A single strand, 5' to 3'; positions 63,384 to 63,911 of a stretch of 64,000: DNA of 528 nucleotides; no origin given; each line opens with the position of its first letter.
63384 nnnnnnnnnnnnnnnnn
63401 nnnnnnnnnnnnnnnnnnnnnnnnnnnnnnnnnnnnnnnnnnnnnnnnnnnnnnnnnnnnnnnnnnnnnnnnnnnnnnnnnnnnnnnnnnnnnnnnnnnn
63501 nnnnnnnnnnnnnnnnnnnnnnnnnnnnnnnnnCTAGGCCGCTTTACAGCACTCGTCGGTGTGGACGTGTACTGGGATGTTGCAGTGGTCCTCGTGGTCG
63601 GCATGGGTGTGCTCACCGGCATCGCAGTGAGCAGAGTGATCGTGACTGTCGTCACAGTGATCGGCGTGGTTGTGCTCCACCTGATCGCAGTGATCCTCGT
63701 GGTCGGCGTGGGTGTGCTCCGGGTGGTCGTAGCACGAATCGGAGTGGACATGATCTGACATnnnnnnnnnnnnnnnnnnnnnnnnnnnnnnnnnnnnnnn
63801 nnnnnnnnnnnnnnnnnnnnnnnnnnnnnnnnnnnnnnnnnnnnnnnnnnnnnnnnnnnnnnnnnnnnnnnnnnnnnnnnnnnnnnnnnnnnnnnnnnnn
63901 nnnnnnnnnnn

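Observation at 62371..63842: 75-aa His/Cys/Asp-rich mini-protein translationally coupled to a His-tailed CDF exporter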

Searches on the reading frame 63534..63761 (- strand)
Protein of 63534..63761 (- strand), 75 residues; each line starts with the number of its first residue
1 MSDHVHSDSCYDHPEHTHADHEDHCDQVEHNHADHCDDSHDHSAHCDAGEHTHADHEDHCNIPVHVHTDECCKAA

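Call 3: search_protein_families(library=pfam, proteins=[window:63534-63761:-], max_evalue=1)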
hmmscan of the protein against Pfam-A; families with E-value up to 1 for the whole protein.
window:63534-63761:- (75 aa): 0 families

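Call 4: search_protein_families(library=ncbifam, proteins=[window:63534-63761:-], max_evalue=1)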
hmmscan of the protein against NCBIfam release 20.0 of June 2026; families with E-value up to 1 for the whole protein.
window:63534-63761:- (75 aa): 0 families

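Call 6: find_homologous_proteins(query=window:63537-63761:-, max_evalue=0.01)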
Query seq(75 aa): no candidate shares three 5-residue words with the query. No homologue found.
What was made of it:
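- Tried and rejected: Word-indexed homologue search with the single protein found nothing (call 6).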

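Call 9: find_encoding_contigs(protein=window:63534-63761:-, flank=10000, max_places=6)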
Protein window:63534-63761:- (75 aa): no gene with exactly this product is on record in the collection.

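Call 17: search_protein_representatives(protein=window:63534-63761:-)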
Query: 75 residues. Proteins with E-value up to 0.001 (for the whole library): 3; up to 1e-10: 1; up to 1e-30: 0. The best 3 are listed.
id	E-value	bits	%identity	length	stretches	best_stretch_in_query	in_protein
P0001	1.0e-21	93.1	71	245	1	3-75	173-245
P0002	1.0e-05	42.0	47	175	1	4-61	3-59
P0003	2.9e-05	40.5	76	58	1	1-29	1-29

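Call 24: search_protein_families(library=ncbifam, proteins=[P0001], max_evalue=1)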
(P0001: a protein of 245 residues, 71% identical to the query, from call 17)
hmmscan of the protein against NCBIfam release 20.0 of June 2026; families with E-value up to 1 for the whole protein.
P0001 (245 aa): 9 families
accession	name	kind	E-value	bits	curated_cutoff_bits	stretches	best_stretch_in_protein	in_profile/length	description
NF051892.1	TransRegFurBacil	equivalog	2.2e-14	53.7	220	1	38-139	49-146/149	ferric iron uptake transcriptional regulator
NF006999.0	PRK09462.1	equivalog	3.9e-12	46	146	1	45-135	52-135/148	ferric iron uptake transcriptional regulator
NF051891.1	TransRegFurHelico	equivalog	1e-09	38.5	200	1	39-137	55-146/148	ferric iron uptake transcriptional regulator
NF047406.1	TransRegPerRTherm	equivalog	6e-07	29.7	200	1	35-136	32-125/130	manganese-dependent transcriptional regulator PerR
NF047462.1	FUR_perox_PerRA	exception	2.9e-05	24.6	200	1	46-114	56-121/142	peroxide-responsive transcriptional repressor PerRA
NF052545.1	TransRegPerRClab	equivalog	0.00014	21.9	180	1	39-137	45-135/138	transcriptional regulator PerR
NF045678.1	TransRegIrrA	equivalog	0.00066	19.6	150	1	14-100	21-109/138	iron response transcriptional regulator IrrA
NF045677.1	FeRespRegIrr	equivalog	0.001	19.1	170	1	6-99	4-99/127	Fur family transcriptional regulator Irr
NF045644.1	TransRegBhcR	equivalog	0.13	11.5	350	1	25-62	35-71/267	HTH-type transcriptional regulator BhcR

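Call 25: search_protein_families(library=pfam, proteins=[P0001], max_evalue=1)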
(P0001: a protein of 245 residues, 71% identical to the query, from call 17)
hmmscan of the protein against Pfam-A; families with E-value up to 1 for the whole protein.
P0001 (245 aa): 4 families
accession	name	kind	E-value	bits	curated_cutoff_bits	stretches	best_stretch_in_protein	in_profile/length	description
PF01475.25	FUR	-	1.5e-15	57.8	23.1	1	12-125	5-116/121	Ferric uptake regulator family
PF12840.13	HTH_20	-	7.8e-06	26.2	27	1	17-62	6-49/51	Helix-turn-helix domain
PF09339.16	HTH_IclR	-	0.00041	20.5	22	1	20-62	8-49/52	IclR helix-turn-helix domain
PF01978.25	TrmB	-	0.23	11.8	25.6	1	27-73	19-62/68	Sugar-specific transcriptional regulator TrmB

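Call 27: find_encoding_contigs(protein=P0001, flank=8000, max_places=4)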
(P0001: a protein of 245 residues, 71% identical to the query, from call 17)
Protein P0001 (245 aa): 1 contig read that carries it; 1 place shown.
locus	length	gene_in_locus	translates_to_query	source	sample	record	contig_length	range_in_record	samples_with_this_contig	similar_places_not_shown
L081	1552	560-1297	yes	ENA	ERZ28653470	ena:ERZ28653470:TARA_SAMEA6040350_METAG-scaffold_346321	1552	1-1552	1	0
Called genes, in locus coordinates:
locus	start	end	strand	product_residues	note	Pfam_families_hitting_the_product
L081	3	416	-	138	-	?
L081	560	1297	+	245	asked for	PF01475:FUR, PF12840:HTH_20 (weak)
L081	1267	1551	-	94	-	?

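Call 29: find_related_loci(query=A1, collection=metagenome_contigs, flank=6000)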
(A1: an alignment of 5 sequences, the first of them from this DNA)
Query A1 (75 aa) in metagenome_contigs; peptide patterns used: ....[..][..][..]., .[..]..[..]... (x = any residue, [..] = any of these).
165 stretches matched a pattern; 7 encode a relative of the query (tblastn E <= 1e-3); 7 distinct loci.
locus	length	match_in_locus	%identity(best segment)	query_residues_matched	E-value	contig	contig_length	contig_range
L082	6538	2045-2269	73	1-75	6e-29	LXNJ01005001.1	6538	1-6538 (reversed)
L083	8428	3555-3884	53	1-75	1e-23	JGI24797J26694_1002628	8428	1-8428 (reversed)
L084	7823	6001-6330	53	1-75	1e-23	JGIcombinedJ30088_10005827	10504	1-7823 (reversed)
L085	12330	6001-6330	53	1-75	1e-23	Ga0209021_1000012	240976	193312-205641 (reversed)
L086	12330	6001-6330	54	1-75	2e-23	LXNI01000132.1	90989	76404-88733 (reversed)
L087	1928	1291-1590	50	4-75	2e-19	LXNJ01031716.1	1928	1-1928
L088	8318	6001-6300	49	4-75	2e-18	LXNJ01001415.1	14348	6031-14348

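Call 42: list_cluster_members(proteins=[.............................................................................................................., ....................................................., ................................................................, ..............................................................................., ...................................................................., window:63537-63761:-, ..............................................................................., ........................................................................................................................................, P0001, P0002])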
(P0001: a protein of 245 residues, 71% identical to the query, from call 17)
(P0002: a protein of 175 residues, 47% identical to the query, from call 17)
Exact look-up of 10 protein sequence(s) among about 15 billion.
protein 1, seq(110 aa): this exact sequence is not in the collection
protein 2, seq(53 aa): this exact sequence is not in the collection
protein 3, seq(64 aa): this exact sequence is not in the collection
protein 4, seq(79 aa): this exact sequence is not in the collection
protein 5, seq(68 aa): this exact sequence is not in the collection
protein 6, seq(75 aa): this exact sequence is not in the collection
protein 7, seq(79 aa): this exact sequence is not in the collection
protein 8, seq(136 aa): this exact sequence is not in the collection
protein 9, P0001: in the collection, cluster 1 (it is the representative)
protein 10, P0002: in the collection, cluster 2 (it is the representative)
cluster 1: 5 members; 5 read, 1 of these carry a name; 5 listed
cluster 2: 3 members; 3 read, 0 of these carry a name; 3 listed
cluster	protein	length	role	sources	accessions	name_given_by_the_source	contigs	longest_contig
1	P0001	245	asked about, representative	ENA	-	-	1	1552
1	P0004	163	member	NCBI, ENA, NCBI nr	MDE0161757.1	MAG: transcriptional repressor [Acidimicrobiaceae bacterium] | transcriptional repressor [Acidimicrobiaceae bacterium]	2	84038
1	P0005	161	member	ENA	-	-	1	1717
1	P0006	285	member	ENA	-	-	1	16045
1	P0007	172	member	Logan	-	-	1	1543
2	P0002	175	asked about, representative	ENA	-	-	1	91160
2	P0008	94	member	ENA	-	-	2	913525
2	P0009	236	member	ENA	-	-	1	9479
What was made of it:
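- Gene callers often miss it or choose other frames, and most exact sequences are absent from the 15-billion-protein collection (call 42).
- Tried and rejected: Most relatives' mini-proteins are also absent as called genes (call 42).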

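Call 44: find_encoding_contigs(protein=P0004, flank=6000, max_places=3)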
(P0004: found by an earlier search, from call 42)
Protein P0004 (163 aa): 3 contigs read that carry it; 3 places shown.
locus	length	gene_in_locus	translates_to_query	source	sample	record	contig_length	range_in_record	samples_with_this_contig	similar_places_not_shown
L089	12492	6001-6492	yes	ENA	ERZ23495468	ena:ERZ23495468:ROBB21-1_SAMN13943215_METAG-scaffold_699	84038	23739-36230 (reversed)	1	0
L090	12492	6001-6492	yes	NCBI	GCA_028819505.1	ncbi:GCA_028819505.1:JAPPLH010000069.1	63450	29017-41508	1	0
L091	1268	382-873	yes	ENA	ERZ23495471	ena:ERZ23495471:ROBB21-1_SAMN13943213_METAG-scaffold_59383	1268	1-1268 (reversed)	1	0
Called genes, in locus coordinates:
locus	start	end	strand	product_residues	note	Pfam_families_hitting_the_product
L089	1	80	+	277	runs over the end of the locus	-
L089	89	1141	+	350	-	PF02492:cobW, PF07683:CobW_C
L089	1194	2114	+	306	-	PF04909:Amidohydro_2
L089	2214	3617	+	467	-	PF20695:UbiD_N, PF01977:UbiD, PF20696:UbiD_C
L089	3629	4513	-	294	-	PF00950:ABC-3, PF01032:FecCD (weak)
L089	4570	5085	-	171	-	PF01297:ZnuA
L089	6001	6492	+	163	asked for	PF01475:FUR, PF12840:HTH_20, PF09339:HTH_IclR (weak)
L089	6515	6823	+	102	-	-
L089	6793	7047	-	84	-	-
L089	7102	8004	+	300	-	PF01545:Cation_efflux, PF16916:ZT_dimer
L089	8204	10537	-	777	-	PF04151:PPC (faint)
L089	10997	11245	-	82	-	-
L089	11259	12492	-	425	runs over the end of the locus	PF02771:Acyl-CoA_dh_N, PF02770:Acyl-CoA_dh_M, PF00441:Acyl-CoA_dh_1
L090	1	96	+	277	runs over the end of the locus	-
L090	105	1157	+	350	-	PF02492:cobW, PF07683:CobW_C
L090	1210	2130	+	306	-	PF04909:Amidohydro_2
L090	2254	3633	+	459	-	PF20695:UbiD_N, PF01977:UbiD, PF20696:UbiD_C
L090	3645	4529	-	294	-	PF00950:ABC-3, PF01032:FecCD (weak)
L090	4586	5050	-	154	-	PF01297:ZnuA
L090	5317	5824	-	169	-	PF01297:ZnuA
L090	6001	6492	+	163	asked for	PF01475:FUR, PF12840:HTH_20, PF09339:HTH_IclR (weak)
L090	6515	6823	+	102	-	-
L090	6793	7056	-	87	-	-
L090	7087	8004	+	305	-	PF01545:Cation_efflux, PF16916:ZT_dimer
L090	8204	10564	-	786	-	PF04151:PPC (faint)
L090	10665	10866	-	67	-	-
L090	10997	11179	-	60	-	-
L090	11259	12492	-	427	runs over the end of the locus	PF02771:Acyl-CoA_dh_N, PF02770:Acyl-CoA_dh_M, PF00441:Acyl-CoA_dh_1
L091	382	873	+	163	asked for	PF01475:FUR, PF12840:HTH_20, PF09339:HTH_IclR (weak)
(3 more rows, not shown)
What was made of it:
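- The gene sits beside uptake genes and COG0523 (call 44).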

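Call 62: predict_structure(protein=window:63534-63761:-)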
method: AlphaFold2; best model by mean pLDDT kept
length: 75 residues; sequences in the alignment: 1
mean_pLDDT: 45.7   pTM: 0.15
mean pLDDT of the five models: 45.7, 45.5, 44.2, 43.3, 40.8
residues with pLDDT >= 90: 0; 70-90: 0; 50-70: 14; < 50: 61
segments of 3 or more residues with pLDDT < 50: 7-9, 11-17, 27-36, 41-66, 68-75
pLDDT, mean of each block of 10 residues (from residue 1): 48 47 49 47 46 43 44 38
secondary structure, 60 per line:
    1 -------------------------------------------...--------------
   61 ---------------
elements in order:
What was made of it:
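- Closest known: Bacterial metallothioneins SmtA/BmtA. Different: The build is repeat-based with variable unit number, and no fixed fold is predicted (call 62).
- AlphaFold gives no fold (pLDDT 45.7; call 62).
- Tried and rejected: AlphaFold from a single sequence gave pLDDT 45.7 and no fold, so no fold search was attempted (call 62).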

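Call 70: search_solved_structures(query=window:63537-63761:-, max_evalue=10)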
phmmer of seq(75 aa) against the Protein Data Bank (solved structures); distinct sequences matched with E-value up to 10: 0.
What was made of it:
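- On Bacterial metallothionein SmtA/BmtA: No PDB sequence at E <= 10 (call 70).
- Closest known: Hpn / Hpn-2 of gastric Helicobacter. Different: No detectable sequence relation (calls 17, 70).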

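Call 71: search_protein_families(library=phrogs, proteins=[window:63537-63761:-], max_evalue=1)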
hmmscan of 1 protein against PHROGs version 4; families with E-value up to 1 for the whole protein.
seq(75 aa): 0 families
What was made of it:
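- Tried and rejected: Pfam, NCBIfam, PHROGs and PDB searches gave no hits for any mini-protein type (calls 3, 4, 24, 25, 70, 71).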

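Call 76: find_encoding_contigs(protein=P0002, flank=5000, max_places=2)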
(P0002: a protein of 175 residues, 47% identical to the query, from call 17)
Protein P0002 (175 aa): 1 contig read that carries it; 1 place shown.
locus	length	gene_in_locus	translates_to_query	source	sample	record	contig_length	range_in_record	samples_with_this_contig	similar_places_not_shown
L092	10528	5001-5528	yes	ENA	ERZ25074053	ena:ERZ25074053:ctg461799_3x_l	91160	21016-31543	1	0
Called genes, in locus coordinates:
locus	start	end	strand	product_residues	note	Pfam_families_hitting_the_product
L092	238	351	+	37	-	-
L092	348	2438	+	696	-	PF05378:Hydant_A_N, PF01968:Hydantoinase_A, PF19278:Hydant_A_C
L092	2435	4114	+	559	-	PF02538:Hydantoinase_B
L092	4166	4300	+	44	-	-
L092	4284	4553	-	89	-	PF00108:Thiolase_N (weak)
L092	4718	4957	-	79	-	PF13683:rve_3 (weak)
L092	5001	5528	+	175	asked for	-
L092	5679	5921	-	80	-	-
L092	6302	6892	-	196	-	-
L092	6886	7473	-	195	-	PF07291:MauE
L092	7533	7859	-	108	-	-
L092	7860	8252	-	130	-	-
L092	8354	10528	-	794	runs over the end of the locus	PF00041:fn3, PF14292:SusE (faint), PF16656:Pur_ac_phosph_N (faint), PF19407:DUF5979 (faint), PF23376:Fn3_VIN3 (faint), PF25059:FN3_DSCAM-DSCAML_C (faint), PF25523:Ig_RIMBP2 (faint), PF00041:fn3, +2 more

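Call 83: find_homologous_proteins(query=A3, max_evalue=0.001)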
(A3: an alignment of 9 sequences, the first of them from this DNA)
Query A3 (9 sequences) (75 aa, profile of the alignment): 6 proteins with E <= 0.001 among 8000 candidates.
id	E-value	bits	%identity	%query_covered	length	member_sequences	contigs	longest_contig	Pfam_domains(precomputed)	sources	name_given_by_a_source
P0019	8.0e-14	70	68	96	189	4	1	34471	PF01475.26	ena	-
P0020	2.7e-6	45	65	41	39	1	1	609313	-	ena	-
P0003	4.0e-5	42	81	35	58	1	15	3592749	-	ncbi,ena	-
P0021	1.1e-4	40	66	39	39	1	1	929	-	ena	-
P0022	1.6e-4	40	67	44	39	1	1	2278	-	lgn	-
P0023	7.6e-4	38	58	41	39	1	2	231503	-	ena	-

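Call 85: find_encoding_contigs(protein=P0003, flank=6000, max_places=3)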
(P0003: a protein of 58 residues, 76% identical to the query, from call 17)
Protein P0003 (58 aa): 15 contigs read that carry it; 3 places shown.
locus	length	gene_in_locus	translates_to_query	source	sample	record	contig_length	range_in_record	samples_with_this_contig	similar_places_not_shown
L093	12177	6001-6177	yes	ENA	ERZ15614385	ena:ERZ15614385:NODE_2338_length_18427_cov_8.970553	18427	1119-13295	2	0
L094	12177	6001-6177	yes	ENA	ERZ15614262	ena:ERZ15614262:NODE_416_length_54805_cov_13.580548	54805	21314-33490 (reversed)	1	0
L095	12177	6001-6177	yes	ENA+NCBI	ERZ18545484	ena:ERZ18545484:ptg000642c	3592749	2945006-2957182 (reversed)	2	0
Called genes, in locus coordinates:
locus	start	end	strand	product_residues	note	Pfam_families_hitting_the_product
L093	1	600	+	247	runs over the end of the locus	PF00557:Peptidase_M24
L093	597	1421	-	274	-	PF02645:DegV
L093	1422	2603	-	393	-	PF07690:MFS_1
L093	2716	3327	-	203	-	PF02660:G3P_acyltransf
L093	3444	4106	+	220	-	PF00300:His_Phos_1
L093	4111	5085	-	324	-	PF00586:AIRS, PF02769:AIRS_C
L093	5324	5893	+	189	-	PF10708:DUF2510 (weak)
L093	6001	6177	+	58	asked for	-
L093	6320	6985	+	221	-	PF01545:Cation_efflux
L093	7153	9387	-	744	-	PF00672:HAMP, PF00512:HisKA, PF02518:HATPase_c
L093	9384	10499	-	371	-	PF13458:Peripla_BP_6, PF13433:Peripla_BP_5 (weak), PF01094:ANF_receptor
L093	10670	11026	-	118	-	PF13581:HATPase_c_2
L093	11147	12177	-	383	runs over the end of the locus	PF00072:Response_reg, PF07228:SpoIIE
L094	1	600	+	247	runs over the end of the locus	PF00557:Peptidase_M24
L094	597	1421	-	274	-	PF02645:DegV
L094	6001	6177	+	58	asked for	-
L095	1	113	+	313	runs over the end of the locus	PF00557:Peptidase_M24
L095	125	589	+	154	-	PF13577:SnoaL_4, PF14534:DUF4440 (weak), PF12680:SnoaL_2 (weak)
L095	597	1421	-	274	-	PF02645:DegV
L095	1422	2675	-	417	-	PF05977:MFS_3 (faint), PF07690:MFS_1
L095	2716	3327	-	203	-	PF02660:G3P_acyltransf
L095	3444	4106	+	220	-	PF00300:His_Phos_1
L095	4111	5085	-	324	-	PF00586:AIRS, PF02769:AIRS_C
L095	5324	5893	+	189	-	PF10708:DUF2510 (weak)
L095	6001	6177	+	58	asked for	-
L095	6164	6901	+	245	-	PF01545:Cation_efflux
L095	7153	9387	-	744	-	PF00672:HAMP, PF00512:HisKA, PF02518:HATPase_c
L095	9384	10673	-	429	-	PF13458:Peripla_BP_6, PF13433:Peripla_BP_5 (weak), PF01094:ANF_receptor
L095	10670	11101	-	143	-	PF13581:HATPase_c_2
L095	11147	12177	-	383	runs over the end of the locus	PF00072:Response_reg, PF07228:SpoIIE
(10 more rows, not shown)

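Call 87: find_encoding_contigs(protein=P0020, flank=5000, max_places=2)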
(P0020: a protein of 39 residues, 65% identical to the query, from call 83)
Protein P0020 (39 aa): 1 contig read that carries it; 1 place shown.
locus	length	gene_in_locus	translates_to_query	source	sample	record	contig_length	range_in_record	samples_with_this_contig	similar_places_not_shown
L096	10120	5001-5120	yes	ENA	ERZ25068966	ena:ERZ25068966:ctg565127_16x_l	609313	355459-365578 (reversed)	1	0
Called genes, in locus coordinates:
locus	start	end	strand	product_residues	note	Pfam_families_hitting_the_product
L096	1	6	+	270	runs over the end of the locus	PF01936:NYN (faint)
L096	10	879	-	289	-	PF00950:ABC-3, PF01032:FecCD (weak)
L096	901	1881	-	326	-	PF01297:ZnuA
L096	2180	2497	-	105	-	-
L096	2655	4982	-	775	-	PF04151:PPC (faint)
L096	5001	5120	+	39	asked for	-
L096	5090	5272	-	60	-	-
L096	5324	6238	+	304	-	PF01545:Cation_efflux, PF16916:ZT_dimer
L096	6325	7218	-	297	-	PF00106:adh_short, PF08659:KR, PF13561:adh_short_C2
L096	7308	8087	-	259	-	PF00378:ECH_1, PF16113:ECH_2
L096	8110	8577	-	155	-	PF03473:MOSC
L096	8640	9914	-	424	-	PF02771:Acyl-CoA_dh_N (weak), PF02770:Acyl-CoA_dh_M, PF00441:Acyl-CoA_dh_1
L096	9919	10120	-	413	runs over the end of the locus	PF04909:Amidohydro_2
